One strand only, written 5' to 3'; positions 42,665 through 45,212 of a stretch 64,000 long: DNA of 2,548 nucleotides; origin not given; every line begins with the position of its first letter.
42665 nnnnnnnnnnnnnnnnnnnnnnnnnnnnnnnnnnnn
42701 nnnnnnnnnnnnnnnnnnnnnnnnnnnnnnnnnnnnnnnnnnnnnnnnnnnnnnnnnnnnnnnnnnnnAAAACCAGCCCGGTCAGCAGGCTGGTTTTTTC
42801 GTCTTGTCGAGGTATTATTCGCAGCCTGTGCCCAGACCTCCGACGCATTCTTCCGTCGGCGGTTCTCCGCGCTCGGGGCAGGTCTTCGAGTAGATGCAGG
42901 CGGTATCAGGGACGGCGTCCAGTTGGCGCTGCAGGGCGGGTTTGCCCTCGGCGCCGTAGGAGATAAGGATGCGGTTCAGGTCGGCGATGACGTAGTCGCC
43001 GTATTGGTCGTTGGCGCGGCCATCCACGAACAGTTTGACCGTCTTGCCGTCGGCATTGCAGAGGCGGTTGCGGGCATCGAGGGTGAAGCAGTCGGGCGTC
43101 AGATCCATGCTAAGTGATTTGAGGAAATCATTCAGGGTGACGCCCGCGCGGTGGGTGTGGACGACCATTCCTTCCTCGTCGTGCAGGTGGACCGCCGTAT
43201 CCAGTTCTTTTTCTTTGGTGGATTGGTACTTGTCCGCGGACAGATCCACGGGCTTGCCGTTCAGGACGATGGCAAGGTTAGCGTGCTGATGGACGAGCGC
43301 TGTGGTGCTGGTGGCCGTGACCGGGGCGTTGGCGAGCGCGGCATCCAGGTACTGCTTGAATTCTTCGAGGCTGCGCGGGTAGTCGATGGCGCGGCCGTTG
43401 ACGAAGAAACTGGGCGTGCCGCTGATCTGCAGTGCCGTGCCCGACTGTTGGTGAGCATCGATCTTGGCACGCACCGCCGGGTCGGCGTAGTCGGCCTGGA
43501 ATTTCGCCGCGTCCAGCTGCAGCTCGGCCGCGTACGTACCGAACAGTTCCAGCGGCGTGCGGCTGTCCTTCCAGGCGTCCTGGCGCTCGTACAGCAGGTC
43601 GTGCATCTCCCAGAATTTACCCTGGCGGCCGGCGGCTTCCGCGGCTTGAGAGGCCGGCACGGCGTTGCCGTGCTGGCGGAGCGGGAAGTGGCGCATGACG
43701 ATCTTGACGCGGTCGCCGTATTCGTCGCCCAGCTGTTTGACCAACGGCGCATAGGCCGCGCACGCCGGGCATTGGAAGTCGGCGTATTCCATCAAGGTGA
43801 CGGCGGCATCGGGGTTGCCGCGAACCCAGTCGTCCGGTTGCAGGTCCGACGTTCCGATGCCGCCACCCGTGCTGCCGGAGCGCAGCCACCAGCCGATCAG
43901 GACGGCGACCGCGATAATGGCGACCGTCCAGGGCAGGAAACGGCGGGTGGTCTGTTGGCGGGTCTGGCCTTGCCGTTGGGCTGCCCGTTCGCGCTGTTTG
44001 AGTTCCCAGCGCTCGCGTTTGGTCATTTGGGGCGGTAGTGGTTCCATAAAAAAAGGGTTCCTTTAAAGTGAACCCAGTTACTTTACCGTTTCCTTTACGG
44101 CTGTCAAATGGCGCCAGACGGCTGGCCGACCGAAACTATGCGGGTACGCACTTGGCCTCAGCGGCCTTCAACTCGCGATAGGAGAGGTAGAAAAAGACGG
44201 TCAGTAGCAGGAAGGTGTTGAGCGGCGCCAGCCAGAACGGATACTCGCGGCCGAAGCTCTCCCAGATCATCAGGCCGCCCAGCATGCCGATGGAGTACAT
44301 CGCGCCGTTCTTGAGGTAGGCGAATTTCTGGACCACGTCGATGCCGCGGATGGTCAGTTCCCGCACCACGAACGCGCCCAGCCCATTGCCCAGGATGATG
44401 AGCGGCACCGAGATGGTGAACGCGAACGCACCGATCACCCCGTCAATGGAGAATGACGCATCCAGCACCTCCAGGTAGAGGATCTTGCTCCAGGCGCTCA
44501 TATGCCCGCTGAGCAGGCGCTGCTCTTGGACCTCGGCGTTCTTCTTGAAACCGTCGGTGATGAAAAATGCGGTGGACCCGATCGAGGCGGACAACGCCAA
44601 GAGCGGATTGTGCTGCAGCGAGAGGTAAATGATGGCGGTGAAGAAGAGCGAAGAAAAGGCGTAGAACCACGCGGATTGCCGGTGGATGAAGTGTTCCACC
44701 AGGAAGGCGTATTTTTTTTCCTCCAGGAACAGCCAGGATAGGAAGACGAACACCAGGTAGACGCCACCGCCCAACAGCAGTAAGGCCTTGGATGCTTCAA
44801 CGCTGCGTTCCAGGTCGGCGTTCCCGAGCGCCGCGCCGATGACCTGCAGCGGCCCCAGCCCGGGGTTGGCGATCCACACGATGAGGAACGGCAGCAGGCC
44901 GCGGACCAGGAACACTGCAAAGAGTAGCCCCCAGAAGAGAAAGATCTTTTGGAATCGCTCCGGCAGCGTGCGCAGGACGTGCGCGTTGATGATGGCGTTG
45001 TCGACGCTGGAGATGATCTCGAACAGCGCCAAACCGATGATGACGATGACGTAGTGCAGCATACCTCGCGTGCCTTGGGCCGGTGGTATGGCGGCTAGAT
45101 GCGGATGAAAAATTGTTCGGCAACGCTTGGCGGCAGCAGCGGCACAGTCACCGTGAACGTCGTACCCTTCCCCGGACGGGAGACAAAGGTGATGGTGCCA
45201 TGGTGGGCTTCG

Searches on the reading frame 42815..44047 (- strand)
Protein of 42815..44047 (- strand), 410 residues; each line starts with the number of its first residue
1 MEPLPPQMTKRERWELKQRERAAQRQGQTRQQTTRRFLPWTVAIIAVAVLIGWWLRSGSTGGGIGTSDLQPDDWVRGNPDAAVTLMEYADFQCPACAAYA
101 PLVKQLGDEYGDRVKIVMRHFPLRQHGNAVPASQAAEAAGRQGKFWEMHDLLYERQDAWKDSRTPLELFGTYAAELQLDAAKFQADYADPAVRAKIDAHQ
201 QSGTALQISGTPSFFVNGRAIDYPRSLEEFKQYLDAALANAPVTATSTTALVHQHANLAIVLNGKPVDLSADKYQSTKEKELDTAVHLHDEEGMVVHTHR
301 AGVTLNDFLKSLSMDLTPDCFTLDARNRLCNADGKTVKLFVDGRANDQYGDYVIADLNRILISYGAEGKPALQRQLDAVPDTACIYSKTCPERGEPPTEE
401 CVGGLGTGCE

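Call 51: search_protein_families(library=pfam, proteins=[window:42815-44047:-], max_evalue=0.001)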
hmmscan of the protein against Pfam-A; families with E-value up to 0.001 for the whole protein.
window:42815-44047:- (410 aa): 2 families
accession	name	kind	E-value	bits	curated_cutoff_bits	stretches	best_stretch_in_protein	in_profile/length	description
PF13462.12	Thioredoxin_4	-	1.2e-30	107.3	23.2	1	71-236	3-165/165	Thioredoxin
PF01323.26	DSBA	-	6.9e-17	62.3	25.6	1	84-234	1-190/191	DSBA-like thioredoxin domain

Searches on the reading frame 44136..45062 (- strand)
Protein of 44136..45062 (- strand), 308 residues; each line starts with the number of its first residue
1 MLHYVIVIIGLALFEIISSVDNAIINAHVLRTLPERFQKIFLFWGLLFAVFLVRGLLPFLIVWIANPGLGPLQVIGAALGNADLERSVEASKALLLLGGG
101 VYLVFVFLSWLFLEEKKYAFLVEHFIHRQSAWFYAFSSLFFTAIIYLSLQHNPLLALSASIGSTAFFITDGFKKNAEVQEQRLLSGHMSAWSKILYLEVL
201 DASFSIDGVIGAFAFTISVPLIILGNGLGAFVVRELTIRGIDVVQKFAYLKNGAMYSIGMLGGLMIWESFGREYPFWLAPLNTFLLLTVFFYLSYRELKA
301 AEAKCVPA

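Call 51: search_protein_families(library=pfam, proteins=[window:44136-45062:-], max_evalue=0.001)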
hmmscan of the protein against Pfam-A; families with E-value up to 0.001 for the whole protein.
window:44136-45062:- (308 aa): 2 families
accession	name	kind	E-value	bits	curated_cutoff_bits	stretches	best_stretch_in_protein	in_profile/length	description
PF04332.21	DUF475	-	6.3e-40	138.3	27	1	20-266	1-259/293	Protein of unknown function (DUF475)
PF03741.22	TerC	-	1e-20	74.7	27.8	1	11-268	3-177/178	Integral membrane protein TerC family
